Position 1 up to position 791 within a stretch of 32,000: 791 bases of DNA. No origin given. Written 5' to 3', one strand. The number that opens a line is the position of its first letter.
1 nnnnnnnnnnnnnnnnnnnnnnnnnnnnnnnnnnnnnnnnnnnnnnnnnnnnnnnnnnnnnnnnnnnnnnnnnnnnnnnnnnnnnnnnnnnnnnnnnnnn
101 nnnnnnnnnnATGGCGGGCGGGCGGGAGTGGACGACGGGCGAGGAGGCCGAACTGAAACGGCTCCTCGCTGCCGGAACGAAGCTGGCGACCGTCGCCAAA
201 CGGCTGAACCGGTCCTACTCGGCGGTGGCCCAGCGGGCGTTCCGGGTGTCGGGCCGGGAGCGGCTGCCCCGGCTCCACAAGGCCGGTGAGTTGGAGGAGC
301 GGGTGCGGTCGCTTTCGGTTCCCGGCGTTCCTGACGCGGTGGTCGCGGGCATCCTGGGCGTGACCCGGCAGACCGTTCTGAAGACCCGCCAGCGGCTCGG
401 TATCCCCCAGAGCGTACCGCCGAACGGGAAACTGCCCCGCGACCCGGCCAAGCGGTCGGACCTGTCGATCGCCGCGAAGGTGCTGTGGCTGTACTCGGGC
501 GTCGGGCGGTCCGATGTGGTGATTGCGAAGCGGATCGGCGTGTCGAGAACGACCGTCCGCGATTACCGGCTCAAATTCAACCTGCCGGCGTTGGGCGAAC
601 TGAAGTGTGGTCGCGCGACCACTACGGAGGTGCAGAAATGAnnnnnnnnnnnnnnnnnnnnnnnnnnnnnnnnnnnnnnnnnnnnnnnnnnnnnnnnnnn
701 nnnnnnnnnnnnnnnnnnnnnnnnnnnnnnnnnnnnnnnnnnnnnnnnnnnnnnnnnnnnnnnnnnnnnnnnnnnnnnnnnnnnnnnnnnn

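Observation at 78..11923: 16-bp perfect palindrome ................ marks every expression unit of the phage-like cluster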

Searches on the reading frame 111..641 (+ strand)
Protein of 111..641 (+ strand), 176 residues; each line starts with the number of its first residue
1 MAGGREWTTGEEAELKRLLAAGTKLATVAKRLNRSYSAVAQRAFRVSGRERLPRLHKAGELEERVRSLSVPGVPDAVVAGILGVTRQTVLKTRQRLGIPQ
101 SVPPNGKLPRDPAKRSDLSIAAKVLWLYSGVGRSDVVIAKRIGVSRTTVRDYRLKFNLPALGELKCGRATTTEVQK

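Call 7: search_protein_families(library=pfam, proteins=[window:111-641:+], max_evalue=0.01)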
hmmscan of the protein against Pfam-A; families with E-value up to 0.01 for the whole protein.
window:111-641:+ (176 aa): 13 families
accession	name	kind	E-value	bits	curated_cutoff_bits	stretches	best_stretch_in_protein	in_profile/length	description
PF13384.12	HTH_23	-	2.9e-12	46.4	24.6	1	122-157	8-42/50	Homeodomain-like domain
PF02796.21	HTH_7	-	3.6e-08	33.9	23.8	0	11-33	8-32/45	Helix-turn-helix domain of resolvase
PF13551.12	HTH_29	-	1.6e-07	31.7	28.1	1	127-157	8-37/64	Winged helix-turn helix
PF13404.12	HTH_AsnC-type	-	0.00033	20.8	27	0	134-150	19-35/42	AsnC-type helix-turn-helix domain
PF13936.12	HTH_38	-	0.00046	20.3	27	0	14-39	12-37/44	Helix-turn-helix domain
PF13518.12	HTH_28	-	0.00053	20.5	25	0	132-153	12-33/52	Helix-turn-helix domain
PF08281.18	Sigma70_r4_2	-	0.00063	19.8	25.7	0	23-45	27-49/54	Sigma-70, region 4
PF10668.15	Phage_terminase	-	0.0031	17.6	22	0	121-153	11-43/67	Phage terminase small subunit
PF12728.13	HTH_17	-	0.0055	17.4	27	0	139-161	8-30/51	Helix-turn-helix domain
PF15978.11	TnsD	-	0.0063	16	32.4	0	44-97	169-224/355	Tn7-like transposition protein D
PF04552.19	Sigma54_DBD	-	0.0064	16.7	22.8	0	76-102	130-156/160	Sigma-54, DNA binding domain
PF13412.12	HTH_24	-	0.0084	16.1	21.9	0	138-152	23-37/48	Winged helix-turn-helix DNA-binding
PF18024.7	HTH_50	-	0.01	16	27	0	138-149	29-40/50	Helix-turn-helix domain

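Call 8: search_protein_families(library=phrogs, proteins=[window:111-641:+], max_evalue=0.01)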
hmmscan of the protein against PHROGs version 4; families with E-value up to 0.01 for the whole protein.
window:111-641:+ (176 aa): 11 families
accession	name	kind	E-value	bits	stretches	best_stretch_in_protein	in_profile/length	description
phrog_664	-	DNA, RNA and nucleotide metabolism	6.7e-09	36.9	1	60-153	40-121/210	DNA binding protein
phrog_323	-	transcription regulation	2.9e-08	34.7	1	4-105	94-197/319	transcriptional regulator, D5-like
phrog_12058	-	unknown function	9.2e-05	21.9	0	126-161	395-430/768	-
phrog_7061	-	DNA, RNA and nucleotide metabolism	0.00013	23.4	0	133-151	45-63/70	HTH DNA binding protein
phrog_20467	-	DNA, RNA and nucleotide metabolism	0.00015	22.6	0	45-99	50-105/112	HNH endonuclease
phrog_1033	-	DNA, RNA and nucleotide metabolism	0.00065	20.6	0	115-154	136-174/334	ParB-like partition protein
phrog_3855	-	DNA, RNA and nucleotide metabolism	0.0024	19.3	0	131-152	78-99/115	HTH DNA binding protein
phrog_1729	-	unknown function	0.0025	18.9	0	137-152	97-112/142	-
phrog_2311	-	DNA, RNA and nucleotide metabolism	0.0063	17.9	0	125-155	104-134/139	HTH DNA binding protein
phrog_10624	-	unknown function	0.0068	16.9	0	129-158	25-52/165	-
phrog_5536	-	unknown function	0.0079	17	0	5-43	4-42/172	-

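Call 10: find_encoding_contigs(protein=window:111-641:+, flank=10000, max_places=6)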
Protein window:111-641:+ (176 aa): 12 contigs read that carry it; 3 places shown.
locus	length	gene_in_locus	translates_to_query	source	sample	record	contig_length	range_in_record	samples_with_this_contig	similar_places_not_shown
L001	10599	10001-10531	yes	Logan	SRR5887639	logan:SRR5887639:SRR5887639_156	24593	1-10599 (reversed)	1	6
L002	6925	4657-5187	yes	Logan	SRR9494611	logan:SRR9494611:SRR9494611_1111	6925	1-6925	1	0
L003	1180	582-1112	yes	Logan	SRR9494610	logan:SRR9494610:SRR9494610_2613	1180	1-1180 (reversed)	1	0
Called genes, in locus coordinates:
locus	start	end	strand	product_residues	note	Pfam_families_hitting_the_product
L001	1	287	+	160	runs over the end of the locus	-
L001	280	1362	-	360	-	-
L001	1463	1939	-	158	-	-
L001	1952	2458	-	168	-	-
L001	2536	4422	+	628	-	-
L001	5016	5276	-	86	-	-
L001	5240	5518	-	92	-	-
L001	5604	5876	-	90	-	-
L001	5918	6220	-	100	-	-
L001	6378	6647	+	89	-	PF12844:HTH_19 (weak), PF13560:HTH_31, PF01381:HTH_3, PF13443:HTH_26 (weak)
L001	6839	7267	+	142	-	-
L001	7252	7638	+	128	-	-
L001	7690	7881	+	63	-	-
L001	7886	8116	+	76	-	PF13560:HTH_31, PF01381:HTH_3, PF12844:HTH_19 (weak), PF13443:HTH_26 (weak)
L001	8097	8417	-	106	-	-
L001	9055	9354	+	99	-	-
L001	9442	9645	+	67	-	-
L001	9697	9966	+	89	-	-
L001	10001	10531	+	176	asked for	PF02796:HTH_7 (faint), PF13384:HTH_23 (faint), PF13551:HTH_29 (faint)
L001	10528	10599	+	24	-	?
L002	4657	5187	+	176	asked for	PF02796:HTH_7 (faint), PF13384:HTH_23 (faint), PF13551:HTH_29 (faint)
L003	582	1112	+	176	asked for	PF02796:HTH_7 (faint), PF13384:HTH_23 (faint), PF13551:HTH_29 (faint)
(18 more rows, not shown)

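Call 18: search_protein_families(library=pfam, proteins=[L001:280-1362:-, L001:1463-1939:-, L001:1952-2458:-, L001:2536-4422:+, L001:6839-7267:+, L001:7252-7638:+, L001:8097-8417:-, L001:9055-9354:+, L001:9442-9645:+, L001:9697-9966:+], max_evalue=0.01)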
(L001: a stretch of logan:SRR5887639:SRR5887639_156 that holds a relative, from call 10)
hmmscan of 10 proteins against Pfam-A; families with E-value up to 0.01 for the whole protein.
L001:280-1362:- (360 aa): 0 families

L001:1463-1939:- (158 aa): 0 families

L001:1952-2458:- (168 aa): 0 families

L001:2536-4422:+ (628 aa): 0 families

L001:6839-7267:+ (142 aa): 0 families

L001:7252-7638:+ (128 aa): 0 families

L001:8097-8417:- (106 aa): 0 families

L001:9055-9354:+ (99 aa): 0 families

L001:9442-9645:+ (67 aa): 0 families

L001:9697-9966:+ (89 aa): 0 families

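Call 19: search_protein_families(library=phrogs, proteins=[L001:280-1362:-, L001:1463-1939:-, L001:1952-2458:-, L001:2536-4422:+, L001:6839-7267:+, L001:7252-7638:+, L001:8097-8417:-, L001:9055-9354:+, L001:9442-9645:+, L001:9697-9966:+], max_evalue=0.01)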
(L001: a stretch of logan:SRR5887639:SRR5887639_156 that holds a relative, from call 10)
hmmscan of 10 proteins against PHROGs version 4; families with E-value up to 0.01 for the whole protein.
L001:280-1362:- (360 aa): 0 families

L001:1463-1939:- (158 aa): 0 families

L001:1952-2458:- (168 aa): 1 family
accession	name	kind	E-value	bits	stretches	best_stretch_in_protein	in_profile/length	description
phrog_2175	-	other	2.8e-05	24.9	1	9-85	11-89/188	protein with Ig domain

L001:2536-4422:+ (628 aa): 0 families

L001:6839-7267:+ (142 aa): 0 families

L001:7252-7638:+ (128 aa): 0 families

L001:8097-8417:- (106 aa): 0 families

L001:9055-9354:+ (99 aa): 0 families

L001:9442-9645:+ (67 aa): 0 families

L001:9697-9966:+ (89 aa): 0 families

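Call 28: find_homologous_proteins(query=L001:8097-8417:-, max_evalue=0.001)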
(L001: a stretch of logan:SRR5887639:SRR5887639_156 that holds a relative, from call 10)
Query L001:8097-8417:- (106 aa): 1 proteins with E <= 0.001 among 4 candidates.
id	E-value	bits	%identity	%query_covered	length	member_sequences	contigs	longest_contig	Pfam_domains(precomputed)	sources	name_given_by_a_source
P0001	2.3e-65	235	100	100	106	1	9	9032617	-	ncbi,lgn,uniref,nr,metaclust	ncbi:hypothetical protein GobsT_31170 [Gemmata obscuriglobus]|uniref:Uncharacterized protein n=1 Tax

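Call 32: find_encoding_contigs(protein=P0001, flank=10000, max_places=10)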
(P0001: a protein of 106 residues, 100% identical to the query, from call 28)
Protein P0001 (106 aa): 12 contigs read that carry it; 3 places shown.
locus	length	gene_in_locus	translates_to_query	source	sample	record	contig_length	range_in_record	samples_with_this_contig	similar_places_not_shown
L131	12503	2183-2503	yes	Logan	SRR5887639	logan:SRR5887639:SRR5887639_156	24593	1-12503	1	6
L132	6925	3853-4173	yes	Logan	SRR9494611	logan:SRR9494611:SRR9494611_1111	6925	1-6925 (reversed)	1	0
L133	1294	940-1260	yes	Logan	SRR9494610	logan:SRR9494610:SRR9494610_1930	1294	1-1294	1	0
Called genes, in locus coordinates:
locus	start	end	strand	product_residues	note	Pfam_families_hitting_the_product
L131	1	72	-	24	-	?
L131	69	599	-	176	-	PF02796:HTH_7 (faint), PF13384:HTH_23 (faint), PF13551:HTH_29 (faint)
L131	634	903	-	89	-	-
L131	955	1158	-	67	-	-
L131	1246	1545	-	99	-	-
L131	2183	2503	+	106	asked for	-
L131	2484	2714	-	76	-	PF13560:HTH_31, PF01381:HTH_3, PF12844:HTH_19 (weak), PF13443:HTH_26 (weak)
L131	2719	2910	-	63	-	-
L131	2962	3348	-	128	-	-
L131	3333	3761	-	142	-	-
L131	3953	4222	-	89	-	PF12844:HTH_19 (weak), PF13560:HTH_31, PF01381:HTH_3, PF13443:HTH_26 (weak)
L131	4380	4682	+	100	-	-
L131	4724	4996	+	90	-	-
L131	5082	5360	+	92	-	-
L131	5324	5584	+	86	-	-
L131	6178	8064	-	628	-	-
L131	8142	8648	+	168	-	-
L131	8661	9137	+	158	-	-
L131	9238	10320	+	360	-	-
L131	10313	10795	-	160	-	-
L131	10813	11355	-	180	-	PF14373:Imm_superinfect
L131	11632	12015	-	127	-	-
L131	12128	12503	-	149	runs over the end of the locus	-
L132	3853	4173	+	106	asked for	-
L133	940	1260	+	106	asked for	-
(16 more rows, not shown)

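Call 50: predict_structure(protein=P0001)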
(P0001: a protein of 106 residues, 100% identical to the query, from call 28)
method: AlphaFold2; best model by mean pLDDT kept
length: 106 residues; sequences in the alignment: 1
mean_pLDDT: 67.9   pTM: 0.42
mean pLDDT of the five models: 67.9, 66.6, 66.3, 65.9, 36.1
residues with pLDDT >= 90: 0; 70-90: 61; 50-70: 30; < 50: 15
segments of 3 or more residues with pLDDT < 50: 58-68
pLDDT, mean of each block of 10 residues (from residue 1): 61 82 75 82 78 58 43 70 72 65 53
secondary structure, 60 per line:
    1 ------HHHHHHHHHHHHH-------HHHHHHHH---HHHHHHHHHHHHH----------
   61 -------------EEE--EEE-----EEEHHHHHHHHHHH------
elements in order: H7-19 H27-34 H38-50 E74-76 E79-81 E87-89 H90-100

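Call 54: fold_search(model_id=the predicted structure, library=pdb)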
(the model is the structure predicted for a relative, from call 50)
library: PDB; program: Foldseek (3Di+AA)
matches with E <= 10: 1175; with E <= 0.001: 0
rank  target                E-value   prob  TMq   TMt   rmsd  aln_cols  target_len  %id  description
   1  2cfx_A                1.1e-01  0.99  0.39  0.30   5.8        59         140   17  Structure of B.subtilis LrpC (released 2006-03-28)
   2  4hob_C                2.1e-01  0.98  0.40  0.60   5.4        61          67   18  The crystal structure of the Zalpha domain from Cyprinid Herpes virus 3 (released 2013-09-11)
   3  8q90_A                2.6e-01  0.97  0.37  0.28   4.7        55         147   20  Halophilic Lrp transcription factor (released 2024-01-31)
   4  6j05_A                2.7e-01  0.89  0.41  0.43  15.4        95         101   15  Structures of two ArsR As(III)-responsive repressors: implications for the mechanism of derepression (released 2019-07-03)
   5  3tgn_B                2.9e-01  0.89  0.37  0.28   6.8        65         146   12  Crystal Structure of the zinc-dependent MarR Family Transcriptional Regulator AdcR in the Zn(II)-bound State (released 2011-11-30)
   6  4pcq_C                2.9e-01  0.89  0.34  0.25   7.9        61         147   10  Crystal Structure of MtbAldR (Rv2779c) (released 2015-05-06)
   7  3eco_A                2.9e-01  0.75  0.37  0.30  17.0        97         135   13  Crystal structure of MepR, a transcription regulator of the Staphylococcus aureus multidrug efflux pump MepA (released 2009-02-10)
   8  3tgn_A                3.1e-01  0.99  0.38  0.30   1.8        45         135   18  Crystal Structure of the zinc-dependent MarR Family Transcriptional Regulator AdcR in the Zn(II)-bound State (released 2011-11-30)
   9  6j05_B                3.1e-01  0.87  0.41  0.47  15.0        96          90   14  Structures of two ArsR As(III)-responsive repressors: implications for the mechanism of derepression (released 2019-07-03)
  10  2cg4_A                3.1e-01  0.84  0.33  0.25   8.2        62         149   18  Structure of E.coli AsnC (released 2006-04-04)
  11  2p6t_B                3.5e-01  0.93  0.37  0.26   4.7        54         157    9  CRYSTAL STRUCTURE OF TRANSCRIPTIONAL REGULATOR NMB0573 and L-LEUCINE COMPLEX FROM NEISSERIA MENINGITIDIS (released 2007-04-03)
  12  7bhy_C                4.0e-01  0.93  0.35  0.61   3.0        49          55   18  DNA-binding domain of DeoR in complex with the DNA operator (released 2021-11-10)
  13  3eet_B                4.0e-01  0.91  0.34  0.16   7.9        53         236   32  Crystal structure of putative GntR-family transcriptional regulator (released 2008-09-16)
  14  4hob_B                4.0e-01  0.89  0.37  0.59   7.2        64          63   22  The crystal structure of the Zalpha domain from Cyprinid Herpes virus 3 (released 2013-09-11)
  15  2w25_A                4.0e-01  0.85  0.32  0.25   4.9        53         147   23  Crystal structure of Glu104Ala mutant (released 2009-11-17)
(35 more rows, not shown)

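Call 60: find_homologous_proteins(query=L131:11632-12015:-, max_evalue=0.001)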
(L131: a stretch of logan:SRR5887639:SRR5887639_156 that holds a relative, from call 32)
Query L131:11632-12015:- (127 aa): 4 proteins with E <= 0.001 among 15 candidates.
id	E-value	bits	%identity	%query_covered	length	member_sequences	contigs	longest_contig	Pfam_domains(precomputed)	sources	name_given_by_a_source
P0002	1.6e-82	292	100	100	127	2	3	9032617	-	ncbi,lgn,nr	ncbi:hypothetical protein GobsT_31010 [Gemmata obscuriglobus]|nr:hypothetical protein GobsT_31010 [G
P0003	2.8e-41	159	61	87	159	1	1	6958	-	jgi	jgi:hypothetical protein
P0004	1.0e-23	102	53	80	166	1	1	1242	-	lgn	-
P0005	2.6e-19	87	46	80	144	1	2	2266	-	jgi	jgi:hypothetical protein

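Call 61: find_encoding_contigs(protein=P0002, flank=10000, max_places=6)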
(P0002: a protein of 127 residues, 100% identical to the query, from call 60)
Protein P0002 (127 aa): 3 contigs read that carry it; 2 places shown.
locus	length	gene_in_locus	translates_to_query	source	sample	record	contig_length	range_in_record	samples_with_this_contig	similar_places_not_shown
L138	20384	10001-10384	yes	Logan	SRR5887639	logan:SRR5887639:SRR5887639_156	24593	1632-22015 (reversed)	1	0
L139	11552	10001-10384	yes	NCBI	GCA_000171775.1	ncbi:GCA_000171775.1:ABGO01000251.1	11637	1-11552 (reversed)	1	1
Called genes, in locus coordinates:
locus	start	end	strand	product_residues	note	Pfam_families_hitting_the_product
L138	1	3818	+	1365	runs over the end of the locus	PF06074:Portal_Mu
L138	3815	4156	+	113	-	-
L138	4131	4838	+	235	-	-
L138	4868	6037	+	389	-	-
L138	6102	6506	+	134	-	-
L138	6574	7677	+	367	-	-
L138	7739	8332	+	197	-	-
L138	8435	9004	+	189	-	-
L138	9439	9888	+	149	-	-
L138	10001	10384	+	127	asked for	-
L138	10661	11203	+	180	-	PF14373:Imm_superinfect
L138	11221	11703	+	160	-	-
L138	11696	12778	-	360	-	-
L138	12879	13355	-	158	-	-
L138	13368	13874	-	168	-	-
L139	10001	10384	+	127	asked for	-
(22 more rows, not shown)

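Call 62: find_encoding_contigs(protein=P0003, flank=10000, max_places=4)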
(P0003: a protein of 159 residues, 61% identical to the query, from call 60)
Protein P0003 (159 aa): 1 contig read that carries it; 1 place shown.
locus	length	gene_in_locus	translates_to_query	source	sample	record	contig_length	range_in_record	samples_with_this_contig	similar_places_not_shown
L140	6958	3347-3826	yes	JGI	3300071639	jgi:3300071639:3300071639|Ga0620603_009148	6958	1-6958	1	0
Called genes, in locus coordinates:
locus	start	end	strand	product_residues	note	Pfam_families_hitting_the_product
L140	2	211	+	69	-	?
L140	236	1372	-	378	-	-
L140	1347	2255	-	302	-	-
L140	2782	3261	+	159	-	-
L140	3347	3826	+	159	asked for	-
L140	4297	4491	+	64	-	-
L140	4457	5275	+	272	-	PF19952:DUF6414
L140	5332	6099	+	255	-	-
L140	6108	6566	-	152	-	-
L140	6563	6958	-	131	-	?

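Call 75: search_protein_representatives(protein=P0001)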
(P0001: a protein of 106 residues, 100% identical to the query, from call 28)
Query: 106 residues. Proteins with E-value up to 0.001 (for the whole library): 48; up to 1e-10: 17; up to 1e-30: 0. The best 48 are listed.
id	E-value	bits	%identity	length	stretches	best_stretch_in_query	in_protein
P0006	8.3e-28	112.9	57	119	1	1-101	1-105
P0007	1.7e-21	92.6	46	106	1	1-99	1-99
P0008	9.6e-21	90.2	48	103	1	9-98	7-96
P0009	5.4e-19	84.6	52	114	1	8-99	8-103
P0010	2.2e-17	79.4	49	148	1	7-99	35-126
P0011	2.9e-15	72.6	46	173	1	8-100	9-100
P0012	3.2e-15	72.4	51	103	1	5-103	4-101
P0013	2.4e-14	69.6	47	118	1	1-101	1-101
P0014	5.0e-14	68.6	44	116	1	1-100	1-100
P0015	5.0e-14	68.6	43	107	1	2-99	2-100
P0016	1.2e-12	64.2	46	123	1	1-104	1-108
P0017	1.2e-12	64.1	44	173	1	9-100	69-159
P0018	1.8e-12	63.6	44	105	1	10-99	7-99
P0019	2.9e-12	62.9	43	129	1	8-102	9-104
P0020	2.4e-11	59.9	45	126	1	1-88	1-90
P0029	2.7e-09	53.4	49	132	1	1-92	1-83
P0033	7.9e-08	48.7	43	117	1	10-95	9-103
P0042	1.8e-05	41.1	40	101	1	6-104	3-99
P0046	1.9e-04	37.8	38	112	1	6-97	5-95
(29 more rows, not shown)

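Call 77: find_encoding_contigs(protein=P0007, flank=10000, max_places=3)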
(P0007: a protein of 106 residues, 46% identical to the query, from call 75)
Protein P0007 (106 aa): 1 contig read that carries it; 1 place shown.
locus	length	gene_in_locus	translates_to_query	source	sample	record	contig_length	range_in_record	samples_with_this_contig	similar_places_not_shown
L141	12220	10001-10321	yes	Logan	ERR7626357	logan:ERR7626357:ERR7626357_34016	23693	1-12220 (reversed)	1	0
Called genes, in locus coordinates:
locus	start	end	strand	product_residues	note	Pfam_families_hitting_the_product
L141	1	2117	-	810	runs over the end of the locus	-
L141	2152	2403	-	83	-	-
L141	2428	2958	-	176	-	-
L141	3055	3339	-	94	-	-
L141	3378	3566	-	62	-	-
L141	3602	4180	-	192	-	PF23148:Gp77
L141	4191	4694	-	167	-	-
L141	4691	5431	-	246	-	PF13385:Laminin_G_3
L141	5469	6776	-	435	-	-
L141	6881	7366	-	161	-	-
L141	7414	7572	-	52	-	-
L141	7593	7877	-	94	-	-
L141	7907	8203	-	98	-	-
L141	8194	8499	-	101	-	-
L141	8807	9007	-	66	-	-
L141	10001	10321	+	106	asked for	-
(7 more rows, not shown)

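Call 81: find_encoding_contigs(protein=P0042, flank=10000, max_places=2)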
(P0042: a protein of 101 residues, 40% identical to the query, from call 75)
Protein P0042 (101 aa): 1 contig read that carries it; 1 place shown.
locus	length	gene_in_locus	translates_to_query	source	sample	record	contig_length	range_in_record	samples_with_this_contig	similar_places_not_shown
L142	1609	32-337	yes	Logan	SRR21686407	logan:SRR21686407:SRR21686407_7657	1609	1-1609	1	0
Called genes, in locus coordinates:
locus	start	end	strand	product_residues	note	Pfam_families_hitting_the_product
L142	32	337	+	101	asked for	-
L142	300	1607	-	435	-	?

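Call 82: find_encoding_contigs(protein=P0033, flank=10000, max_places=2)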
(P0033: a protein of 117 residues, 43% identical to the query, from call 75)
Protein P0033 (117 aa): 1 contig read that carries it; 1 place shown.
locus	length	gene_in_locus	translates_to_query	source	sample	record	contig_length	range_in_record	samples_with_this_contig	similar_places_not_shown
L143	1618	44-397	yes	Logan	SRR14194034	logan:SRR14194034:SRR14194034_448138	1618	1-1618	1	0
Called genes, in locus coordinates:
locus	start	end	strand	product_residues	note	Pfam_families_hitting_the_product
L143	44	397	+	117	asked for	-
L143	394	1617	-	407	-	?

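Call 83: find_encoding_contigs(protein=P0029, flank=10000, max_places=2)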
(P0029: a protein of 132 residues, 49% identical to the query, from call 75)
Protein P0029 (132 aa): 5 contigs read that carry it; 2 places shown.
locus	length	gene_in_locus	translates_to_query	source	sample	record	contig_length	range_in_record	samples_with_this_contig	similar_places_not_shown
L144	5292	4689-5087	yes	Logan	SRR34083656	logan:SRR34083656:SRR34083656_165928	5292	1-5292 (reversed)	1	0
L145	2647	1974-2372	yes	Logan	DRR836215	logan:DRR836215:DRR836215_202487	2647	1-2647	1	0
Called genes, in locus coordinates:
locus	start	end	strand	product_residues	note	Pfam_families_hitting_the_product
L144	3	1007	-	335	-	?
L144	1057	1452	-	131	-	-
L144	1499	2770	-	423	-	-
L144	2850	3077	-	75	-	-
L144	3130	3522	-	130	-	-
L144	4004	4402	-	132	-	-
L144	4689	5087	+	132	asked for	-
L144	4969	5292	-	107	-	?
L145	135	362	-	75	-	-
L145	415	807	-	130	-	-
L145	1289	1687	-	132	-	-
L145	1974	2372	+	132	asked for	-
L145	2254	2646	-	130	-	?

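Call 85: find_encoding_contigs(protein=P0009, flank=10000, max_places=2)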
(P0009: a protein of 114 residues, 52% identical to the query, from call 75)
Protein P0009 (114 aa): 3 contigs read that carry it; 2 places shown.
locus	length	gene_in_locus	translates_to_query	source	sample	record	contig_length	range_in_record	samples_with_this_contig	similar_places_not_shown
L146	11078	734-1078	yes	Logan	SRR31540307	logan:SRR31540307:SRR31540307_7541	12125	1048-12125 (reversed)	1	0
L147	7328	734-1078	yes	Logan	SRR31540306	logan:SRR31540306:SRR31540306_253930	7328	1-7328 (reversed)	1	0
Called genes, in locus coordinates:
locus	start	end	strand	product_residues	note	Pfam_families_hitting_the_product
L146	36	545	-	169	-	-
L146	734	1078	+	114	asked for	-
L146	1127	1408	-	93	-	PF13384:HTH_23 (weak)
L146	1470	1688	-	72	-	-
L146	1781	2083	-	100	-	PF27050:Phage_P22_Y8K6 (faint)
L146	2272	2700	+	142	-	-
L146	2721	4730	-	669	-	-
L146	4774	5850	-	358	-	-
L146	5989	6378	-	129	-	-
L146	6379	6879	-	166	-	-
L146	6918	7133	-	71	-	-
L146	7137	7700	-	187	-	-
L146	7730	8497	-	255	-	-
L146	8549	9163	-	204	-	-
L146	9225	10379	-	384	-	-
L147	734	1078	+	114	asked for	-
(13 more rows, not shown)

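Call 86: find_encoding_contigs(protein=P0013, flank=10000, max_places=2)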
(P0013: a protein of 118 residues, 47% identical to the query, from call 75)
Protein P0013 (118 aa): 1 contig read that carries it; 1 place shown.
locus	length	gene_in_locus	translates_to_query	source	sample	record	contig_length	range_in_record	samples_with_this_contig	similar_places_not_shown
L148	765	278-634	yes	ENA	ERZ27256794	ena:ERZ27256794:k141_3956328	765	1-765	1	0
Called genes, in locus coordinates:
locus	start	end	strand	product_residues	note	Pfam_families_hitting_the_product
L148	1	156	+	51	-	?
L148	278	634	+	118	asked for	-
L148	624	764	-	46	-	?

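Call 87: find_encoding_contigs(protein=P0046, flank=10000, max_places=2)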
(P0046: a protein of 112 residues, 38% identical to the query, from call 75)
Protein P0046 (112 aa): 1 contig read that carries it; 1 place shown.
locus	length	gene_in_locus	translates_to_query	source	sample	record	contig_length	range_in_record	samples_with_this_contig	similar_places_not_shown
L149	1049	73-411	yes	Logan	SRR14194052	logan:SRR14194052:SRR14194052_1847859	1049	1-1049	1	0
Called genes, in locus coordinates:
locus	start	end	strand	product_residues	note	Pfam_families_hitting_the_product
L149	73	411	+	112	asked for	-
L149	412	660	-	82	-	-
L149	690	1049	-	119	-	?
